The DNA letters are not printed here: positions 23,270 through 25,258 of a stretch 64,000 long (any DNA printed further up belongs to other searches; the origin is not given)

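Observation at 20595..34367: Envelope glycan/lipid modification island centred on two ArnT/PMT-like GT-C transferases and an ArnC-like GT2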

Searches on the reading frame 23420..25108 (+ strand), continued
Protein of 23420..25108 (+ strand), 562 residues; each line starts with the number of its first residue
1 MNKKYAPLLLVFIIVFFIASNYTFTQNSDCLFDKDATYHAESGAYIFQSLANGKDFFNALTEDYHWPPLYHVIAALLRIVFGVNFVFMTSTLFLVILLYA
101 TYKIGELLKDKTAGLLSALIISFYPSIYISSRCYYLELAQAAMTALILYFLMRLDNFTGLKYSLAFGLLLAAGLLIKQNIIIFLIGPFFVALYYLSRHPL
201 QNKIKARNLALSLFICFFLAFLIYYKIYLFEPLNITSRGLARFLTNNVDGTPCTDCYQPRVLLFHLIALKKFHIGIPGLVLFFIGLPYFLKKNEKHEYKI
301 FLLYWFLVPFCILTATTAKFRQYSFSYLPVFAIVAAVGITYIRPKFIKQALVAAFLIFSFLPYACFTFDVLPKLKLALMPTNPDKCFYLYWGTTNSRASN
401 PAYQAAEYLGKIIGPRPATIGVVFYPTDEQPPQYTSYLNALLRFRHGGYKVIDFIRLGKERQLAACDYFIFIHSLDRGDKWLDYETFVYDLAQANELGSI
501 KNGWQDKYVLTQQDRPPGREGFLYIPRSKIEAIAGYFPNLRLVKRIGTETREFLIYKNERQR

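Call 50: fold_search(model_id=the predicted structure, library=pdb)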
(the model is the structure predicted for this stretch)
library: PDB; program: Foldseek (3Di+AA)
matches with E <= 10: 276; with E <= 0.001: 25
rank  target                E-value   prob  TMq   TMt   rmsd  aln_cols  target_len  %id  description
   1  8agc_A                9.5e-09  1.00  0.43  0.36  14.5       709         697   14  Structure of yeast oligosaccharylransferase complex with lipid-linked oligosaccharide and non-acceptor peptide bound (released 2022-12-07)
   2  7oci_F                1.9e-08  1.00  0.45  0.41  12.6       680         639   13  Cryo-EM structure of yeast Ost6p containing oligosaccharyltransferase complex (released 2022-02-16)
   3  8age_A                3.5e-08  1.00  0.45  0.41  13.0       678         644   13  Structure of yeast oligosaccharylransferase complex with acceptor peptide bound (released 2022-12-07)
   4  5f15                  4.9e-08  1.00  0.56  0.57   8.8       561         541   13  Crystal Structure of ArnT from Cupriavidus metallidurans bound to Undecaprenyl phosphate (released 2016-02-17)
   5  8agb_A                9.1e-08  1.00  0.47  0.42  13.6       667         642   14  Structure of yeast oligosaccharylransferase complex with lipid-linked oligosaccharide bound (released 2022-12-07)
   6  8b6l_I                1.1e-07  1.00  0.45  0.38  15.7       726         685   14  Subtomogram average of the human Sec61-TRAP-OSTA-translocon (released 2022-12-07)
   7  9n9j_I                1.6e-07  1.00  0.46  0.38  14.8       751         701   14  Structure of a GRP94 folding intermediate engaged with a CCDC134- and FKBP11-bound secretory translocon (released 2025-11-19)
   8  6ezn_F                1.9e-07  1.00  0.49  0.43  14.0       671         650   14  Cryo-EM structure of the yeast oligosaccharyltransferase (OST) complex (released 2018-01-17)
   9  8pn9_A                1.9e-07  1.00  0.46  0.41  14.6       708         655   14  Structure of human oligosaccharyltransferase OST-A complex bound to NGI-1 (released 2024-05-08)
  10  6s7o_A                3.1e-07  1.00  0.49  0.43  13.2       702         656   13  Cryo-EM structure of human oligosaccharyltransferase complex OST-A (released 2019-12-18)
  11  6c26_A                3.3e-07  1.00  0.48  0.43  13.4       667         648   14  The Cryo-EM structure of a eukaryotic oligosaccharyl transferase complex (released 2018-01-31)
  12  5ezm                  8.4e-07  1.00  0.54  0.56   9.3       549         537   14  Crystal Structure of ArnT from Cupriavidus metallidurans in the apo state (released 2016-02-17)
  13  7e9s_A                8.4e-07  1.00  0.40  0.27  14.0       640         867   12  Archaeal oligosaccharyltransferase AglB from Archaeoglobus fulgidus in complex with an inhibitory peptide and a dolich (released 2021-09-08)
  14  6s7t_A                1.2e-06  1.00  0.52  0.43  12.8       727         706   14  Cryo-EM structure of human oligosaccharyltransferase complex OST-B (released 2019-12-18)
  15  3wak                  1.9e-06  1.00  0.39  0.27  14.7       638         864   12  Crystal structure of the Archaeoglobus fulgidus oligosaccharyltransferase (O29867_ARCFU) in the apo form (released 2013-10-30)
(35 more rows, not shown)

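Call 51: find_encoding_contigs(protein=P0127, flank=10000, max_places=2)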
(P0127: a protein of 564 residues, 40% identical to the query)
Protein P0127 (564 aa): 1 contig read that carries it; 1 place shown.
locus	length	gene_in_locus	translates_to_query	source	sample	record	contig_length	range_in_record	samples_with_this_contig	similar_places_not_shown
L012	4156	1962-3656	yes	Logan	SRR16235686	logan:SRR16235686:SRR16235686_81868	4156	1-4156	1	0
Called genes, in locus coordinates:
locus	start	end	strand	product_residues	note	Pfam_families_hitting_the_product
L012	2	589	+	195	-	?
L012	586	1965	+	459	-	PF02310:B12-binding, PF04055:Radical_SAM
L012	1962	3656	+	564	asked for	PF13231:PMT_2 (weak)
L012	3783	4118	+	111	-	-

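Call 58: search_protein_families(library=pfam, proteins=[P0148, P0166, P0175, P0185, P0224, P0239, P0252, P0264, P0263], max_evalue=0.00001)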
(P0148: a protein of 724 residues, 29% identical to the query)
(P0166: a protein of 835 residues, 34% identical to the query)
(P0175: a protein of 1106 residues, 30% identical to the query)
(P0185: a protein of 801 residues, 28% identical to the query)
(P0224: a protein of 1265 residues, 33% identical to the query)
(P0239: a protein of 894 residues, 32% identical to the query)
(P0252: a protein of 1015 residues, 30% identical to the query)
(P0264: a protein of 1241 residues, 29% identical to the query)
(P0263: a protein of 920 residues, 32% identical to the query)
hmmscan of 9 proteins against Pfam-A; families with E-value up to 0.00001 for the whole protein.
P0148 (724 aa): 2 families
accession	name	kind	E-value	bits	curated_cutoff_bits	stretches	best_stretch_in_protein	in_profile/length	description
PF13231.12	PMT_2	-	4.6e-16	59.9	26.1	1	84-214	3-133/160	Dolichyl-phosphate-mannose-protein mannosyltransferase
PF02366.24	PMT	-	1.2e-09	38.6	22.7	1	35-215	19-200/245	Dolichyl-phosphate-mannose-protein mannosyltransferase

P0166 (835 aa): 1 family
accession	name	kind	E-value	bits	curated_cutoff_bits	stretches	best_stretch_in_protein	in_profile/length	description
PF13231.12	PMT_2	-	7.2e-17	62.5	26.1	1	81-210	3-128/160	Dolichyl-phosphate-mannose-protein mannosyltransferase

P0175 (1106 aa): 1 family
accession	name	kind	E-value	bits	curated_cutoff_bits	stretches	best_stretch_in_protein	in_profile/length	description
PF13231.12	PMT_2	-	3.8e-16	60.1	26.1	1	110-262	3-153/160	Dolichyl-phosphate-mannose-protein mannosyltransferase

P0185 (801 aa): 1 family
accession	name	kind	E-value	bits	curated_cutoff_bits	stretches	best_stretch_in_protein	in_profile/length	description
PF13231.12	PMT_2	-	6.9e-14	52.8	26.1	1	69-229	3-160/160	Dolichyl-phosphate-mannose-protein mannosyltransferase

P0224 (1265 aa): 6 families
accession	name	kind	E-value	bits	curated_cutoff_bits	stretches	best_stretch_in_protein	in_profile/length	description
PF13231.12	PMT_2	-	1.9e-13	51.4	26.1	1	74-199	3-128/160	Dolichyl-phosphate-mannose-protein mannosyltransferase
PF07719.23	TPR_2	-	3.2e-12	46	27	0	1217-1249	1-33/34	Tetratricopeptide repeat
PF13432.12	TPR_16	-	2.4e-11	44.3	32.7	1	927-989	1-63/65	Tetratricopeptide repeat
PF14559.12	TPR_19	-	5.2e-11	43.2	25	0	1125-1175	1-51/68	Tetratricopeptide repeat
PF02366.24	PMT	-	3.4e-07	30.5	22.7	1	95-205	86-200/245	Dolichyl-phosphate-mannose-protein mannosyltransferase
PF13431.12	TPR_17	-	1.2e-06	28.8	24.4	0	856-888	2-34/34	Tetratricopeptide repeat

P0239 (894 aa): 1 family
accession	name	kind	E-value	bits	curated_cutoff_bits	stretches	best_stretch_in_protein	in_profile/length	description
PF13231.12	PMT_2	-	4.3e-13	50.2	26.1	1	88-220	3-134/160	Dolichyl-phosphate-mannose-protein mannosyltransferase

P0252 (1015 aa): 2 families
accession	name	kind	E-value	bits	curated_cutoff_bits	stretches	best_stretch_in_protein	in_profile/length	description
PF13231.12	PMT_2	-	1.4e-15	58.3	26.1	1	69-219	3-153/160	Dolichyl-phosphate-mannose-protein mannosyltransferase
PF02366.24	PMT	-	7.5e-08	32.7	22.7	1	67-210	61-210/245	Dolichyl-phosphate-mannose-protein mannosyltransferase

P0264 (1241 aa): 1 family
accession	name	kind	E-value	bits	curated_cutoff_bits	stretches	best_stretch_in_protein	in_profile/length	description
PF13231.12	PMT_2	-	9.9e-17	62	26.1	1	87-218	2-133/160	Dolichyl-phosphate-mannose-protein mannosyltransferase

P0263 (920 aa): 18 families
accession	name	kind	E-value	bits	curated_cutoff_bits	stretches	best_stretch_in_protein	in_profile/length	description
PF13432.12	TPR_16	-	8.1e-32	109.7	32.7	3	842-905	1-64/65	Tetratricopeptide repeat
PF07719.23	TPR_2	-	6.6e-29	98.1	27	0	770-800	4-34/34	Tetratricopeptide repeat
PF00515.34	TPR_1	-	1.7e-28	97.6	27.8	0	771-800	5-34/34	Tetratricopeptide repeat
PF13414.12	TPR_11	-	1e-25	89.6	26.8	0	748-779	9-40/42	TPR repeat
PF13181.12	TPR_8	-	4.1e-24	83.1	25.7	0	771-800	5-34/34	Tetratricopeptide repeat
PF14559.12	TPR_19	-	2.1e-23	82.8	25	0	782-834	6-58/68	Tetratricopeptide repeat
PF13428.12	TPR_14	-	2.9e-23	80.4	23.5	0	734-775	2-43/44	Tetratricopeptide repeat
PF23914.1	TPR_CcmH_CycH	-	2.1e-20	73.6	42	1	642-766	37-154/158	Cytochrome c-type biogenesis protein H TPR domain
PF13424.12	TPR_12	-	6.3e-19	68.4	30.1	0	808-867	10-74/77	Tetratricopeptide repeat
PF13174.12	TPR_6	-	1.5e-17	63.4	26.3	0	874-905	2-33/33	Tetratricopeptide repeat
PF13431.12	TPR_17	-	7.7e-16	57.4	24.4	0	789-820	1-32/34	Tetratricopeptide repeat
PF13176.12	TPR_7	-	2.1e-15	55.8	27.9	0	658-689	2-33/36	Tetratricopeptide repeat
PF13231.12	PMT_2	-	1.5e-12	48.4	26.1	1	78-202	3-127/160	Dolichyl-phosphate-mannose-protein mannosyltransferase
PF13371.12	TPR_9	-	1.1e-07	32.2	35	0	743-800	5-62/73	Tetratricopeptide repeat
PF02366.24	PMT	-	4.8e-07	30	22.7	1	103-236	89-215/245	Dolichyl-phosphate-mannose-protein mannosyltransferase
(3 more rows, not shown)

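Call 63: find_related_loci(query=A5, collection=metagenome_contigs, flank=10000)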
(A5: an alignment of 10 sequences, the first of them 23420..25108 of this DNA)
Query A5 (562 aa) in metagenome_contigs; peptide patterns used: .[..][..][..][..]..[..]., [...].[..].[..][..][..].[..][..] (x = any residue, [..] = any of these).
494 stretches matched a pattern; 3 encode a relative of the query (tblastn E <= 1e-3); 3 distinct loci.
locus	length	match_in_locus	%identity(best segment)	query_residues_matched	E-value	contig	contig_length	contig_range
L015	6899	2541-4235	38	1-562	4e-122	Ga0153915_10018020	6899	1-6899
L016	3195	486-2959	30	2-557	3e-67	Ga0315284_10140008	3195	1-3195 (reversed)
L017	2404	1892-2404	48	9-180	8e-46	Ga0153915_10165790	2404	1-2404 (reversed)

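Call 68: search_protein_families(library=pfam, proteins=[L015:23-895:+, L015:846-2519:+, L009:7027-8328:+, L009:8303-9952:+, L009:13804-14766:+, L012:3783-4118:+], max_evalue=0.01)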
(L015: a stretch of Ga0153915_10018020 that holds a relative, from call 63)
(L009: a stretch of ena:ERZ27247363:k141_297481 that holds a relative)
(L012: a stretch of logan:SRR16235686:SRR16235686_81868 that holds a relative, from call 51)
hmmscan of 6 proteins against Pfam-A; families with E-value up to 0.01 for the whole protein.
L015:23-895:+ (290 aa): 4 families
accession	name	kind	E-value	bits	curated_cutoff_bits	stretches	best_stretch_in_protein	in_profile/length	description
PF00535.33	Glycos_transf_2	-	9.4e-21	74.9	23.3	1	46-209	1-164/168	Glycosyl transferase family 2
PF13641.12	Glyco_tranf_2_3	-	2.5e-09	37.9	27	1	43-244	1-202/230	Glycosyltransferase like family 2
PF10111.15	Glyco_tranf_2_2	-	0.0005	20.1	27.3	1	73-142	27-97/276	Glycosyltransferase like family 2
PF13733.12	Glyco_transf_7N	-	0.00061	19.9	27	1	41-87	45-91/134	N-terminal region of glycosyl transferase group 7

L015:846-2519:+ (557 aa): 0 families

L009:7027-8328:+ (433 aa): 9 families
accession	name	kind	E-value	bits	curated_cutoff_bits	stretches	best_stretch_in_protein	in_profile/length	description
PF00535.33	Glycos_transf_2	-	3.8e-19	69.7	23.3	1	189-352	1-164/168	Glycosyl transferase family 2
PF13641.12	Glyco_tranf_2_3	-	1.5e-08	35.4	27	1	187-387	2-202/230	Glycosyltransferase like family 2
PF08241.18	Methyltransf_11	-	3.5e-07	31.2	21.2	1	49-89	49-89/95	Methyltransferase domain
PF13649.12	Methyltransf_25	-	3.5e-05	24.8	27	1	49-89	53-95/97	Methyltransferase domain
PF13847.12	Methyltransf_31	-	0.00076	19.6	27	1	48-96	60-110/145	Methyltransferase domain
PF13733.12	Glyco_transf_7N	-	0.0029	17.6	27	1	185-230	46-91/134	N-terminal region of glycosyl transferase group 7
PF07021.18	MetW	-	0.0033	17.5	21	1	56-99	71-113/193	Methionine biosynthesis protein MetW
PF08242.18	Methyltransf_12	-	0.0041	18.2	30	0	56-87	64-92/98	Methyltransferase domain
PF10111.15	Glyco_tranf_2_2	-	0.0055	16.7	27.3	1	217-287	28-99/276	Glycosyltransferase like family 2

L009:8303-9952:+ (549 aa): 0 families

L009:13804-14766:+ (320 aa): 2 families
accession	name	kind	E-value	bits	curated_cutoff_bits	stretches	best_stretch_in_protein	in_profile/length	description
PF04055.27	Radical_SAM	-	1.2e-07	32.5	29.5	1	6-121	47-165/166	Radical SAM superfamily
PF13186.11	SPASM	-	1e-05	26.2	21.5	1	204-271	1-66/67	Iron-sulfur cluster-binding domain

L012:3783-4118:+ (111 aa): 3 families
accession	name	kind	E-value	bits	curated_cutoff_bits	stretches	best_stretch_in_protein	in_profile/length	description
PF13248.11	Zn_ribbon_3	-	0.00025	20.8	27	1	1-23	2-24/26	zinc-ribbon domain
PF13240.11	Zn_Ribbon_1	-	0.00069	19.8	25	1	3-24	1-22/23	zinc-ribbon domain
PF12773.13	DZR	-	0.0069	17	27.3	1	4-25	1-22/45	Double zinc ribbon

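Call 89: find_related_loci(query=A5, collection=viral_contigs, flank=10000)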
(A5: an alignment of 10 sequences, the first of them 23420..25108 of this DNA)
Query A5 (562 aa) in viral_contigs; peptide patterns used: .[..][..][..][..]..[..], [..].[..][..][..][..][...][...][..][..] (x = any residue, [..] = any of these).
44 stretches matched a pattern, but none encodes a relative of the query by tblastn (E <= 1e-3).

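Call 93: search_protein_families(library=padloc, proteins=[window:23420-25108:+], max_evalue=0.001)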
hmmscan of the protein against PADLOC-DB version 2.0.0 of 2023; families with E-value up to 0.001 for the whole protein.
window:23420-25108:+ (562 aa): 0 families
